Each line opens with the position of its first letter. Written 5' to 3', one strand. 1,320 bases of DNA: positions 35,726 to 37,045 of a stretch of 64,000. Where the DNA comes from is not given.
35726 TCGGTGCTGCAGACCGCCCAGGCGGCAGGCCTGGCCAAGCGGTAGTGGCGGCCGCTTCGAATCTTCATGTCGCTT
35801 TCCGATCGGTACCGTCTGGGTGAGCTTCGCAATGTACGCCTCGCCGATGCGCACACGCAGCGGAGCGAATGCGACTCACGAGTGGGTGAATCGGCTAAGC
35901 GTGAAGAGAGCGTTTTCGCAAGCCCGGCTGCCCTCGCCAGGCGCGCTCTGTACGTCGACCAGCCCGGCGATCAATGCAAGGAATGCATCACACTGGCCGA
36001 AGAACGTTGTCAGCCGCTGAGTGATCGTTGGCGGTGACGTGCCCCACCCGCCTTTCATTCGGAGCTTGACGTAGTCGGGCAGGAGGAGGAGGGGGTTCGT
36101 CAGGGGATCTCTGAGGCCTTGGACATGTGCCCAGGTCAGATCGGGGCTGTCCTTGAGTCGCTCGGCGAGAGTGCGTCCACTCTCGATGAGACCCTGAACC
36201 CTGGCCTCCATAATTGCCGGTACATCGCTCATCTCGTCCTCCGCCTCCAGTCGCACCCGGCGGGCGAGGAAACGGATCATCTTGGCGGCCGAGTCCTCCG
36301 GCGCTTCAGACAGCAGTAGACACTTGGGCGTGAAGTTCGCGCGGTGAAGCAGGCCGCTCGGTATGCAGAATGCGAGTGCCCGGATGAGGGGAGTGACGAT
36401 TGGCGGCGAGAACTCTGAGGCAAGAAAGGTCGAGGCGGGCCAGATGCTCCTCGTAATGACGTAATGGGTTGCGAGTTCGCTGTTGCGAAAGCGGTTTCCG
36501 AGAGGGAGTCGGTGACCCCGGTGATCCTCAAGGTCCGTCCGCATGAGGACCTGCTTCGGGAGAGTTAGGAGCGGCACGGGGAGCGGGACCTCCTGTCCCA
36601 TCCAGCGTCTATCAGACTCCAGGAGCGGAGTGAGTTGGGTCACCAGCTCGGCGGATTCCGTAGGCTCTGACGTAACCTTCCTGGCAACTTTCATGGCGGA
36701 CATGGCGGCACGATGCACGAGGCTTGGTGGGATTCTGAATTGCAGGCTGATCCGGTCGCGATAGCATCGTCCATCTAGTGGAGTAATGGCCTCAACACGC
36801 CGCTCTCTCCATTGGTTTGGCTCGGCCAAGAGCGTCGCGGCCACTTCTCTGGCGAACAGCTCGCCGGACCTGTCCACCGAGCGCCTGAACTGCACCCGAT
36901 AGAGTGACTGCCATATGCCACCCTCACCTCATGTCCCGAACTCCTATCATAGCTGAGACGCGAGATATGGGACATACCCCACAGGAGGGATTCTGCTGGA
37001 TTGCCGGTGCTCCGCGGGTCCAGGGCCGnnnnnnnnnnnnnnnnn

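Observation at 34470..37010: Low-GC island with a coupled pair of uncharacterised genes (soluble 339-aa protein plus 3-TM 340-aa protein): candidate novel defence-like module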

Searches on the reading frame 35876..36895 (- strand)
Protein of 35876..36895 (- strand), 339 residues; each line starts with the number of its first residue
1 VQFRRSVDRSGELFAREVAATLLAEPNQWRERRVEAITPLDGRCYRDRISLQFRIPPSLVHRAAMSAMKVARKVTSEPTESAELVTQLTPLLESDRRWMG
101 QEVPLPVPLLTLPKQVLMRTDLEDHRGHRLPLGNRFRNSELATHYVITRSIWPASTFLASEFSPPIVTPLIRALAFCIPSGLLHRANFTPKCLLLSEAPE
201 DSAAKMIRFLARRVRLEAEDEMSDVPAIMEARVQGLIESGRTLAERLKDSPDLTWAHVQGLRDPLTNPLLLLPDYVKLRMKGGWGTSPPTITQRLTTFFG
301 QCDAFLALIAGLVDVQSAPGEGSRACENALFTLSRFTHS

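Call 3: search_protein_families(library=pfam, proteins=[window:35876-36895:-], max_evalue=1)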
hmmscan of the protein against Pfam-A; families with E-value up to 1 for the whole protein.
window:35876-36895:- (339 aa): 0 families

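Call 4: search_protein_families(library=padloc, proteins=[window:35876-36895:-], max_evalue=1)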
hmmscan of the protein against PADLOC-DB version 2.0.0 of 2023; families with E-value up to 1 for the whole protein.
window:35876-36895:- (339 aa): 0 families

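Call 5: search_protein_families(library=ncbifam, proteins=[window:35876-36895:-], max_evalue=1)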
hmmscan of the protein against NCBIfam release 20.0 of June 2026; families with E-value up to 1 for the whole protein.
window:35876-36895:- (339 aa): 0 families

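Call 6: search_protein_families(library=phrogs, proteins=[window:35876-36895:-], max_evalue=1)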
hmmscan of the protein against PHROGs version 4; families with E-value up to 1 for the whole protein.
window:35876-36895:- (339 aa): 1 family
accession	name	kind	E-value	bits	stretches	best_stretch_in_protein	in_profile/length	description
phrog_16720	-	unknown function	0.47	11.2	1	239-253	3-17/38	-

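Call 11: find_homologous_proteins(query=window:35876-36895:-, max_evalue=0.001)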
Query window:35876-36895:- (339 aa): 1 proteins with E <= 0.001 among 5645 candidates.
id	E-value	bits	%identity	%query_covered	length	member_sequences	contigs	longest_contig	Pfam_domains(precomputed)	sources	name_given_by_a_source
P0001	1.4e-156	539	100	71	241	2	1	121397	-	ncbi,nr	ncbi:MAG: hypothetical protein HY775_02485 [Acidobacteria bacterium]|nr:hypothetical protein [Acidob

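Call 15: search_dna_similar(query=window:35876-36895:-, collection=phages, mode=protein, max_evalue=1)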
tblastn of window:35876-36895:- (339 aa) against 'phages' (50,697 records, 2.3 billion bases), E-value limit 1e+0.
No match.

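Call 17: search_dna_similar(query=window:35876-36895:-, collection=plasmids, mode=protein, max_evalue=1)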
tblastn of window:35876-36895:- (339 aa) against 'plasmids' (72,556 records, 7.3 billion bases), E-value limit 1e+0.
Records with a match: 2; places in all: 2; records where one place covers at least 80% of the query: 0.
Best place of each record, by identity: <60% 2.
By first word of the organism name: Sinorhizobium 1; Haloarcula 1.
By predicted mobility (MOB-suite, as given by PLSDB): conjugative 1; non-mobilizable 1.
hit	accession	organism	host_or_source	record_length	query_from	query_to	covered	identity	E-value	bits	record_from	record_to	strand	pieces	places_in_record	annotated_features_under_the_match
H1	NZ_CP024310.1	Sinorhizobium fredii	Phaseolus vulgaris,cell culture,plant ...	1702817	126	218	27%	34.0%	7e-1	40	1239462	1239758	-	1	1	record has no annotation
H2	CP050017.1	Haloarcula sp. JP-L23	-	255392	19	99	24%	32.2%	6e-1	40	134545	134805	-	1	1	hypothetical protein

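Call 26: predict_structure(protein=window:35876-36895:-)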
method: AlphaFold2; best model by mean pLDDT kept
length: 339 residues; sequences in the alignment: 1
mean_pLDDT: 37.3   pTM: 0.34
mean pLDDT of the five models: 37.3, 37.0, 31.4, 30.6, 29.1
residues with pLDDT >= 90: 0; 70-90: 1; 50-70: 71; < 50: 267
segments of 3 or more residues with pLDDT < 50: 1-23, 25-222, 250-288, 336-339
pLDDT, mean of each block of 10 residues (from residue 1): 25 39 42 33 31 37 39 36 40 30 21 24 33 28 25 25 26 25 22 23 40 42 51 58 54 37 32 27 37 59 61 60 60 45
secondary structure, 60 per line:
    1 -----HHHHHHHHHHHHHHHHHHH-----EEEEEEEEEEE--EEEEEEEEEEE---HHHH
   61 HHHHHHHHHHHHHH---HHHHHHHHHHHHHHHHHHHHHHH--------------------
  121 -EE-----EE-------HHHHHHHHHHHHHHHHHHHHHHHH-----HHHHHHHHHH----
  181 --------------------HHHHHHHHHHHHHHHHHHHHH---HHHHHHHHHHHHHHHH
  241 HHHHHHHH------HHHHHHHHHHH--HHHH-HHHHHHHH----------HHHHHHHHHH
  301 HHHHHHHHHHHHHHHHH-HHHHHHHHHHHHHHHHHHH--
elements in order: H6-24 E30-40 E43-53 H57-74 H78-100 H138-161 H167-176 H201-221 H225-248 H255-265 H268-271 H273-280 H291-317 H319-337

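Call 27: search_protein_representatives(protein=window:35876-36895:-)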
Query: 339 residues. Proteins with E-value up to 0.001 (for the whole library): 33; up to 1e-10: 10; up to 1e-30: 6. The best 33 are listed.
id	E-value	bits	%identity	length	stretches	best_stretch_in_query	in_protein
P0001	4.4e-157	538.8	100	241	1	99-339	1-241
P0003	4.9e-53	196.8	43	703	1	14-339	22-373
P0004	3.6e-42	161.1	39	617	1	13-313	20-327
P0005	3.2e-41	158.0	42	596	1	9-280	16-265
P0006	8.6e-34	133.6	36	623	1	7-323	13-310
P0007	1.0e-30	123.5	38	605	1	15-313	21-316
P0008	1.9e-28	116.0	37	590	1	13-335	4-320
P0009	3.4e-26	108.6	34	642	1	3-287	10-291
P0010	2.9e-24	102.3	41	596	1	16-282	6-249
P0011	9.3e-22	94.0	33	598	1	12-338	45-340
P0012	1.1e-10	57.6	34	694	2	168-313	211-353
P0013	3.0e-10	56.2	33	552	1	10-150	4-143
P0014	5.1e-10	55.5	52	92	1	4-63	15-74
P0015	6.6e-10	55.1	34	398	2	22-140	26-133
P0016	3.7e-09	52.6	26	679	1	14-307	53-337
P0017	5.3e-08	48.8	30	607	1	12-281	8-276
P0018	1.2e-07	47.7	37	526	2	85-187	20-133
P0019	1.3e-07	47.5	42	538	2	14-90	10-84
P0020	4.4e-07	45.8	30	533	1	14-283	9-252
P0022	8.0e-07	44.9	28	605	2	12-144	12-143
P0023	1.3e-06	44.3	27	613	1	8-280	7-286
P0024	7.5e-06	41.7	38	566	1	12-150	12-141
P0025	9.7e-06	41.4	33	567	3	20-61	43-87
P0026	1.0e-05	41.3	31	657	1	20-148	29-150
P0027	1.9e-05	40.4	27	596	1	24-280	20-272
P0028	1.6e-04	37.4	33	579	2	100-187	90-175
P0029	1.7e-04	37.3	33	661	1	14-185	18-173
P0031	4.9e-04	35.8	29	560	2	17-65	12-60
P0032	5.1e-04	35.7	30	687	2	20-133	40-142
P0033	6.4e-04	35.4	31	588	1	16-181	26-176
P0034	9.9e-04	34.8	25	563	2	23-61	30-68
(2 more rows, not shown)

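Call 43: find_encoding_contigs(protein=P0004, flank=10000)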
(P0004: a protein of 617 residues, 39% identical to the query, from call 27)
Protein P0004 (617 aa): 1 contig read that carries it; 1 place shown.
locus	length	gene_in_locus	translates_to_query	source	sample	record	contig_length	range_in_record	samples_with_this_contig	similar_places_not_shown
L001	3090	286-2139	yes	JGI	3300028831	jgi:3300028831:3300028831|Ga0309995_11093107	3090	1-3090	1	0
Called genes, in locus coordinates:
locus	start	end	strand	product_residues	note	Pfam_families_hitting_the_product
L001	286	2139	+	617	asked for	-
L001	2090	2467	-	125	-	-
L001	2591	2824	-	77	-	-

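Call 44: find_encoding_contigs(protein=P0006, flank=10000)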
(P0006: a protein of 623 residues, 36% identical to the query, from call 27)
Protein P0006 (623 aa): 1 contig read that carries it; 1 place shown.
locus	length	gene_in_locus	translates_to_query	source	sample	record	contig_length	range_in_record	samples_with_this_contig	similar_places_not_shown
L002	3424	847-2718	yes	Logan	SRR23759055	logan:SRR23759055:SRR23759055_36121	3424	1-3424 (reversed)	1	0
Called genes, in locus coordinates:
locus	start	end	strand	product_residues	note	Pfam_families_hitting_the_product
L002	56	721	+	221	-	-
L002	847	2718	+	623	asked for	-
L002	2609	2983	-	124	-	-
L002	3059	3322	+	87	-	-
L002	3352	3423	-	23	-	?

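Call 50: find_encoding_contigs(protein=P0003, flank=10000)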
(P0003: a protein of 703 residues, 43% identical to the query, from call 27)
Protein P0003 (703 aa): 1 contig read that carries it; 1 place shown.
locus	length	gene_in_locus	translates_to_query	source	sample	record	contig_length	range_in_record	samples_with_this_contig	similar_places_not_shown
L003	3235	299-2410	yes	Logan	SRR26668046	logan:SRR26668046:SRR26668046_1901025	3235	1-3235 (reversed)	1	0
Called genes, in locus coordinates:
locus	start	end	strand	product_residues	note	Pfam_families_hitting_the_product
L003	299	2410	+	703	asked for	-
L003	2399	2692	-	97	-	-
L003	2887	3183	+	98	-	PF13560:HTH_31, PF01381:HTH_3, PF13443:HTH_26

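Call 52: find_encoding_contigs(protein=P0005, flank=10000)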
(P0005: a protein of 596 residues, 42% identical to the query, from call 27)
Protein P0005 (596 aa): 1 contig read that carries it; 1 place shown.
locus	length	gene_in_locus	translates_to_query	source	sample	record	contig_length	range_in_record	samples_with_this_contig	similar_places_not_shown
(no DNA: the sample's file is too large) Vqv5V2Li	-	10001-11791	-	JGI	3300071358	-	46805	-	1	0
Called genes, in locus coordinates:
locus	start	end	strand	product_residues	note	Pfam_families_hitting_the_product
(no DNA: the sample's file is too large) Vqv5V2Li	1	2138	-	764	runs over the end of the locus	PF13175:AAA_15 (faint), PF13304:AAA_21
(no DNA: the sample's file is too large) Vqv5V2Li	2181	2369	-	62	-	-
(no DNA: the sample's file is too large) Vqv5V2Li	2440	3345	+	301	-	-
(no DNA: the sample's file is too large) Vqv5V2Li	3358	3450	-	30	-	-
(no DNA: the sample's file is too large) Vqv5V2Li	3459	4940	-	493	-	PF12161:HsdM_N, PF07669:Eco57I (faint), PF02384:N6_Mtase, PF01170:UPF0020 (weak)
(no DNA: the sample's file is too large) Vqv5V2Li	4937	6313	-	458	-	PF01420:Methylase_S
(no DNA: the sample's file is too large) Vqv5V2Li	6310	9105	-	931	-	PF00270:DEAD, PF04851:ResIII, PF18766:SWI2_SNF2, PF00271:Helicase_C (weak), PF08463:EcoEI_R_C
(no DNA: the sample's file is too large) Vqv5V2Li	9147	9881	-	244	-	PF00239:Resolvase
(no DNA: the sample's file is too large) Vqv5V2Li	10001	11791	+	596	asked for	-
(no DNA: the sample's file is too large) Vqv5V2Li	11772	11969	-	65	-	-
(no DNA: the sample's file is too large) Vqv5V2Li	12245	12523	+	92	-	PF04014:MazE_antitoxin (weak)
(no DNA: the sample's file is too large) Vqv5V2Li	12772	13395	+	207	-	-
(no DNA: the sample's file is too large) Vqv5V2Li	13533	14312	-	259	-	-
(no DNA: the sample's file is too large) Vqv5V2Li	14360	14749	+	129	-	-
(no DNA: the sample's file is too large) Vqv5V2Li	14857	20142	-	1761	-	PF13086:AAA_11, PF13245:AAA_19 (faint), PF13604:AAA_30 (weak), PF13087:AAA_12, PF04480:DUF559 (weak), PF18741:MTES_1575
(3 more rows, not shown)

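Call 53: find_encoding_contigs(protein=P0008, flank=10000)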
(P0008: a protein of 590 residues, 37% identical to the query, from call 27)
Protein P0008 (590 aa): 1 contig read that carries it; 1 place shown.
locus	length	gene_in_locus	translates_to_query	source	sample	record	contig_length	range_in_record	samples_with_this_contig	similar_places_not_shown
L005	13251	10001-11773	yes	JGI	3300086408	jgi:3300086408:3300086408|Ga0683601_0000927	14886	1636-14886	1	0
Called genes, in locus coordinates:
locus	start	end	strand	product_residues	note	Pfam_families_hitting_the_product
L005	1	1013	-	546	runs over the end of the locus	PF16655:PhoD_N, PF09423:PhoD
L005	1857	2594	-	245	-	-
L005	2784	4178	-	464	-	PF00145:DNA_methylase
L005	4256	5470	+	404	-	PF00108:Thiolase_N, PF02803:Thiolase_C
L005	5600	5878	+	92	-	-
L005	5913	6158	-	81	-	PF09723:Zn_ribbon_8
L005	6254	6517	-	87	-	PF06781:CrgA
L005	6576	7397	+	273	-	PF04203:Sortase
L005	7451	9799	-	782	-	PF01804:Penicil_amidase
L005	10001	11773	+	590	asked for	-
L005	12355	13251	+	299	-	?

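Call 54: find_encoding_contigs(protein=P0009, flank=10000)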
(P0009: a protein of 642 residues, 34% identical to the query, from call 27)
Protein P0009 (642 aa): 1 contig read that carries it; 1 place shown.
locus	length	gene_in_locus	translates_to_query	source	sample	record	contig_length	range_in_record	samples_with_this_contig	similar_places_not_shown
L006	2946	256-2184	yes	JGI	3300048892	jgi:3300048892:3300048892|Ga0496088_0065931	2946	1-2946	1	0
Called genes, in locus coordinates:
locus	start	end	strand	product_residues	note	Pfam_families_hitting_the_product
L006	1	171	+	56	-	?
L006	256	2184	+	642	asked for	-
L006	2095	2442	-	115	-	-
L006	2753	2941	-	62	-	-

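Call 55: find_encoding_contigs(protein=P0010, flank=10000)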
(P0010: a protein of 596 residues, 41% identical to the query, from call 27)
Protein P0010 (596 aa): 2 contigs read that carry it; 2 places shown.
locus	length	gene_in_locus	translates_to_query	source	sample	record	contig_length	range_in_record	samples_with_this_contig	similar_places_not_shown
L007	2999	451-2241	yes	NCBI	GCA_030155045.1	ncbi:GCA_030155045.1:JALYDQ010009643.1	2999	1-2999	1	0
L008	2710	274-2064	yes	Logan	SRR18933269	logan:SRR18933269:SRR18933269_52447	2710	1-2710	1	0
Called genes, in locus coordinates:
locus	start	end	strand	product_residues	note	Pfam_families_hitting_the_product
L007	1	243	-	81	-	?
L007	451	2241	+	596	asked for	-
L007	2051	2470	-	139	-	-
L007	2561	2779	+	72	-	-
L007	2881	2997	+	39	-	?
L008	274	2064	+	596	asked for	-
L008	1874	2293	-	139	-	-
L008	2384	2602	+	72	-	-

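Call 72: predict_structure(alignment_id=A4)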
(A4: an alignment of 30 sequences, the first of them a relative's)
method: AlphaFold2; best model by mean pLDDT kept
length: 617 residues; sequences in the alignment: 30
mean_pLDDT: 86.2   pTM: 0.86
mean pLDDT of the five models: 86.2, 85.4, 84.5, 83.9, 82.6
residues with pLDDT >= 90: 360; 70-90: 170; 50-70: 57; < 50: 30
segments of 3 or more residues with pLDDT < 50: 214-225, 375-387, 389-392
pLDDT, mean of each block of 10 residues (from residue 1): 79 92 97 95 95 97 96 92 73 75 77 93 93 94 96 97 91 81 96 91 77 48 60 94 95 96 89 88 96 87 91 97 88 74 94 97 98 60 48 69 89 96 94 91 93 93 94 86 64 65 92 93 93 89 81 82 88 78 85 91 89 71
secondary structure, 60 per line:
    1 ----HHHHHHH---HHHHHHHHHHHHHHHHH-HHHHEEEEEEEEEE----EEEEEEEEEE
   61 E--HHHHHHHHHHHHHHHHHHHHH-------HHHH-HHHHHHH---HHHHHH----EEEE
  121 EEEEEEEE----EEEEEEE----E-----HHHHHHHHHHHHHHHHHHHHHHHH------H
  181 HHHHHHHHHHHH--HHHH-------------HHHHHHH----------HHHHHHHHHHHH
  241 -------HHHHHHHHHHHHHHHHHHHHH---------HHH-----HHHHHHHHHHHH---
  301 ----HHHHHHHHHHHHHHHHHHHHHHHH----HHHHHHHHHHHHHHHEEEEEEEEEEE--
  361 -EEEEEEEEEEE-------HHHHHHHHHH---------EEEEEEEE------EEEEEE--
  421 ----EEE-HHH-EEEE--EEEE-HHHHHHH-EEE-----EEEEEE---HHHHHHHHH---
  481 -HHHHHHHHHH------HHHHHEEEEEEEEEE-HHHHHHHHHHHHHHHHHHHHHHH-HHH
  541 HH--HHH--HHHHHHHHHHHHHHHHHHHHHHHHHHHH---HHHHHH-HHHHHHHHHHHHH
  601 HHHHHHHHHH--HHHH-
elements in order: H5-11 H15-31 H33-36 E37-46 E51-61 H64-84 H92-95 H97-103 H107-112 E117-128 E133-139 H150-173 H180-192 H195-198 H212-218 H229-240 H248-268 H286-297 H305-328 H333-347 E348-358 E362-372 H380-389 E399-406 E413-418 E425-427 E433-436 E439-442 H444-450 E452-454 E460-465 H469-477 H482-491 H498-502 E503-512 H514-536 H538-542 H550-577 H581-586 H588-610 H613-616

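Call 84: list_cluster_members(proteins=[P0007, P0011, P0012, P0013, P0016, P0017, P0018, P0019, P0020, P0022])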
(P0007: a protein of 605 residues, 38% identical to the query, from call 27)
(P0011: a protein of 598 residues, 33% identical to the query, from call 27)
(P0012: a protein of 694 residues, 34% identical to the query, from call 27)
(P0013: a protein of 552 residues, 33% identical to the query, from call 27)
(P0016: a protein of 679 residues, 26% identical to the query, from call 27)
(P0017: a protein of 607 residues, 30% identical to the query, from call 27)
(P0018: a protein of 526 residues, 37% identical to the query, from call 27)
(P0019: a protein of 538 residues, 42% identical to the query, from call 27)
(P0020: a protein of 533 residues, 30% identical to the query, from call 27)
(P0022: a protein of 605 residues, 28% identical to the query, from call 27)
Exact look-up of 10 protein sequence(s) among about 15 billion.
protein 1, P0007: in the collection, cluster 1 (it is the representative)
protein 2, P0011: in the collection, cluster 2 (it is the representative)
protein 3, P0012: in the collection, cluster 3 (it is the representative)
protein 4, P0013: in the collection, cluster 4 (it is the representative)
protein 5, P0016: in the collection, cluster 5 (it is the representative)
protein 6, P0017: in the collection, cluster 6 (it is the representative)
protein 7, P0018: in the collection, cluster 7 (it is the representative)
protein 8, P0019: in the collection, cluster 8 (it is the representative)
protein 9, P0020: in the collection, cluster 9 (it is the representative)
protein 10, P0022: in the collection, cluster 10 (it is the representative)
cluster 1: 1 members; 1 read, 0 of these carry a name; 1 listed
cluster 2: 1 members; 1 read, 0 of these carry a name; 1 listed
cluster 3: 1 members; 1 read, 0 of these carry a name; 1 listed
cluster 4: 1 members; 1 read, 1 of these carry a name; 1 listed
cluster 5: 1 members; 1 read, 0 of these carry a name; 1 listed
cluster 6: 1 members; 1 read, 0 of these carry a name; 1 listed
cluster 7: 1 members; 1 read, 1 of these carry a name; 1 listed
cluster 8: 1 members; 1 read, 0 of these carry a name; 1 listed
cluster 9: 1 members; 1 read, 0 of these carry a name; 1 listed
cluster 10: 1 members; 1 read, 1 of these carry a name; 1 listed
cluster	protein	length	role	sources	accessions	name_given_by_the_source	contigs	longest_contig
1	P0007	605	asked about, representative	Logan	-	-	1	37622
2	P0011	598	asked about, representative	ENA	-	-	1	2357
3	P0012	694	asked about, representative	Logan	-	-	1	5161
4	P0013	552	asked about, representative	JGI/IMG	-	hypothetical protein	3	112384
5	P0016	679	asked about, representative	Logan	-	-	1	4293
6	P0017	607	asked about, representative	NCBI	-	-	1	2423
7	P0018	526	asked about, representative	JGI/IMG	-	hypothetical protein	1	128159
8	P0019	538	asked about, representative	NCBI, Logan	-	-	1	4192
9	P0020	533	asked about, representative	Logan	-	-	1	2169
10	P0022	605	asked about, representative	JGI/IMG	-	hypothetical protein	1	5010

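Call 85: find_encoding_contigs(protein=P0007, flank=10000, max_places=2)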
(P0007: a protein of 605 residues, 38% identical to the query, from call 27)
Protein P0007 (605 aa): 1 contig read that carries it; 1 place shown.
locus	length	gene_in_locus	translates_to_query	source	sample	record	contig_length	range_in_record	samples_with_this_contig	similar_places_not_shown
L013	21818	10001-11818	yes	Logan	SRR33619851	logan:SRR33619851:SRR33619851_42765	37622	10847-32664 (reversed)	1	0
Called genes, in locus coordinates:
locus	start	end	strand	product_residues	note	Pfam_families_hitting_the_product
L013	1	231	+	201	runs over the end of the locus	-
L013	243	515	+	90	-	-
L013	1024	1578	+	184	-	-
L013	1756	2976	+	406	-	-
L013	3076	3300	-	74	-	-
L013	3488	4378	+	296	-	-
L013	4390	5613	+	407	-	PF01186:Lysyl_oxidase (weak)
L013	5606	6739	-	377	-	-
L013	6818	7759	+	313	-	-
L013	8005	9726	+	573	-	-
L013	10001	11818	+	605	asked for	-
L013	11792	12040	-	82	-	-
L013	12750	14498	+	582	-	PF01048:PNP_UDP_1, PF13489:Methyltransf_23 (weak), PF08241:Methyltransf_11, PF08242:Methyltransf_12, PF13649:Methyltransf_25, PF13847:Methyltransf_31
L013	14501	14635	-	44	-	-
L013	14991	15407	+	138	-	-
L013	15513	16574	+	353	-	PF18306:LDcluster4 (weak)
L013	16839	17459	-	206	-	-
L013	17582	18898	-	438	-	-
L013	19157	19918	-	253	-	-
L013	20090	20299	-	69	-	-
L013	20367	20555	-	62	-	-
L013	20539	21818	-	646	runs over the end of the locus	PF14280:DUF4365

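Call 86: find_encoding_contigs(protein=P0013, flank=10000, max_places=3)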
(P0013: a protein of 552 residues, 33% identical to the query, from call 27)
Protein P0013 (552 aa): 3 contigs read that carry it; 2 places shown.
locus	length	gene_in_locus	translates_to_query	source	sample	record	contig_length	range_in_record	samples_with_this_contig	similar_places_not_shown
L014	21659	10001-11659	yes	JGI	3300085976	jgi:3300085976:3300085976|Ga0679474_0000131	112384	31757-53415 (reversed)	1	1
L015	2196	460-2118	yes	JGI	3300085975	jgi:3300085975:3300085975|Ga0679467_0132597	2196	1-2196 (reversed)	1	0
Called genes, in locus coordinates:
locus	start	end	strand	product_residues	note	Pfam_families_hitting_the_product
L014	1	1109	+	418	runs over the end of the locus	PF14870:PSII_BNR (faint), PF02012:BNR (faint)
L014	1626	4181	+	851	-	PF02384:N6_Mtase, PF01170:UPF0020 (weak), PF05175:MTS (faint), PF20473:MmeI_Mtase (weak)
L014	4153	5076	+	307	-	PF00753:Lactamase_B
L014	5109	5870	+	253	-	-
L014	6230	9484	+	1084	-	PF04851:ResIII, PF00270:DEAD, PF18766:SWI2_SNF2 (weak), PF00271:Helicase_C (weak)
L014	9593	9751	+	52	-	-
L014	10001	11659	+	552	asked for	-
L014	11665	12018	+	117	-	-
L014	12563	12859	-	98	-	-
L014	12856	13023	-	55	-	-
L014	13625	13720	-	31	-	-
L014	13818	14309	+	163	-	-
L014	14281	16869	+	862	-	PF13191:AAA_16 (weak), PF00931:NB-ARC, PF25201:nSTAND6 (faint), PF00515:TPR_1 (faint), PF17874:TPR_MalT (weak), PF13424:TPR_12, PF13432:TPR_16 (weak), PF13424:TPR_12, +2 more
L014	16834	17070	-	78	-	-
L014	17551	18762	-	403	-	-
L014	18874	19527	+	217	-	-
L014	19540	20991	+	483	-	PF14082:SduA_C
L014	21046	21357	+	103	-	-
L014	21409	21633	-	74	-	-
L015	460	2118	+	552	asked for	-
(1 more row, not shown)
